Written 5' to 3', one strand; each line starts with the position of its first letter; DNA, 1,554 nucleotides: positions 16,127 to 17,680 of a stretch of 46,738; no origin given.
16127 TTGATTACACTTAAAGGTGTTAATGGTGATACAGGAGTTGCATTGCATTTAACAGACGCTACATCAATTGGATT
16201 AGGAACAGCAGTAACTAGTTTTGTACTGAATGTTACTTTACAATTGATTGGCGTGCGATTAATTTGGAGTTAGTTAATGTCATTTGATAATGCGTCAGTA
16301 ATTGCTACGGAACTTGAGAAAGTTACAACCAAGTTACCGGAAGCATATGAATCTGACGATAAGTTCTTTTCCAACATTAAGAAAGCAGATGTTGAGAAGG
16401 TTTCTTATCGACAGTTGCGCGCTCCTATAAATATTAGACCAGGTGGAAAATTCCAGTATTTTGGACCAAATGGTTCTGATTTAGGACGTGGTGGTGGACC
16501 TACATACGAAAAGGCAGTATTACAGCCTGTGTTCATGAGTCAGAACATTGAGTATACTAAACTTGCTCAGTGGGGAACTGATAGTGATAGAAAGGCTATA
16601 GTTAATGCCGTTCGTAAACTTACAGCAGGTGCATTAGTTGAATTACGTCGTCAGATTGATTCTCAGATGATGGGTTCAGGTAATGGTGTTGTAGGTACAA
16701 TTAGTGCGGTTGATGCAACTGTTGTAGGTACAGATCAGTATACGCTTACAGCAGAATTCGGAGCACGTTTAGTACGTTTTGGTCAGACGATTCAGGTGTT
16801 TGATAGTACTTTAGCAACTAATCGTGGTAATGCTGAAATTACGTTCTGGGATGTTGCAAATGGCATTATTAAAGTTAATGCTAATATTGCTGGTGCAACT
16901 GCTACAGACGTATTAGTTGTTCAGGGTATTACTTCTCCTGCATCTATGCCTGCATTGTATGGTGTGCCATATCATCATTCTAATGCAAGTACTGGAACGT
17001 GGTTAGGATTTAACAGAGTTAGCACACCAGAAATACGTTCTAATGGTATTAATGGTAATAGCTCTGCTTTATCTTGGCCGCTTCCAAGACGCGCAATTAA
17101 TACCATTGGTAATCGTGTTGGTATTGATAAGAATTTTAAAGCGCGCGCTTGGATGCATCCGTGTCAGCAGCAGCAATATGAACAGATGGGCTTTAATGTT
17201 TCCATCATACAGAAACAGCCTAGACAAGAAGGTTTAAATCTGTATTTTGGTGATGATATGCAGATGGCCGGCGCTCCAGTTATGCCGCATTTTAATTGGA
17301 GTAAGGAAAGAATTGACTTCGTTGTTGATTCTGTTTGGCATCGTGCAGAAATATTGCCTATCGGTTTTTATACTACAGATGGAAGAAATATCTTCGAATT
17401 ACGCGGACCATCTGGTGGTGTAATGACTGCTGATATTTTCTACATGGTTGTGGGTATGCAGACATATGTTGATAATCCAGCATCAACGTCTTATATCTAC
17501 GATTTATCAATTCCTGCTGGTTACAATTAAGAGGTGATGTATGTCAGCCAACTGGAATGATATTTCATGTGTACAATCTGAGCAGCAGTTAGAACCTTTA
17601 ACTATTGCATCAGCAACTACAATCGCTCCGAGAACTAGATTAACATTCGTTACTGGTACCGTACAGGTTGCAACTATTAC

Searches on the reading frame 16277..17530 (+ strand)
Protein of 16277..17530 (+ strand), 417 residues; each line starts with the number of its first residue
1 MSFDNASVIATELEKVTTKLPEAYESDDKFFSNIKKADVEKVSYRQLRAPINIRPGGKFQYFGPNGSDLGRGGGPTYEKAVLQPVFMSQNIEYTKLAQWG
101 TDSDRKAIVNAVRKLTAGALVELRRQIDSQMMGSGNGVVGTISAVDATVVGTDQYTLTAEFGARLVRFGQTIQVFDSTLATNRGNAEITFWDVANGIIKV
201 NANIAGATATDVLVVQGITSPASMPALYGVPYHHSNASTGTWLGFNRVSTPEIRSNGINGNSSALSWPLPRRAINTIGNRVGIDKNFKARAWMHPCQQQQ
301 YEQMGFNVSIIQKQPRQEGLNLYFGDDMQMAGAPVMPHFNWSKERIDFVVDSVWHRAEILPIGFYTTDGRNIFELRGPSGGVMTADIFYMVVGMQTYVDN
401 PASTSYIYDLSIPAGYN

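Call 12: search_protein_families(library=phrogs, proteins=[window:16277-17530:+], max_evalue=0.001)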
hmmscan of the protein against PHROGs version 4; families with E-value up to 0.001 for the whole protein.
window:16277-17530:+ (417 aa): 1 family
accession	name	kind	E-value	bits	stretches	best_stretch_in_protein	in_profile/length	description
phrog_14242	-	head and packaging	0.00035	20.4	1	69-218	69-212/396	major head protein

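Call 53: search_dna_similar(query=window:16277-17530:+, collection=phages, mode=protein, max_rows=15, max_evalue=0.001)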
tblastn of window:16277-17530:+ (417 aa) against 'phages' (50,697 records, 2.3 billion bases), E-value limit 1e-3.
Records with a match: 1; places in all: 1; records where one place covers at least 80% of the query: 0.
Best place of each record, by identity: <60% 1.
By first word of the organism name: Caudoviricetes 1.
By host as written in the record: - 1.
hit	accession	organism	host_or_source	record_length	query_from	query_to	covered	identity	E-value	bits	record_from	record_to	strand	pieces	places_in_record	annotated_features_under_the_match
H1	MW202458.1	Caudoviricetes sp.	Manatee Spring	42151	80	351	65%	24.4%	3e-4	49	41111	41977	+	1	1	major capsid protein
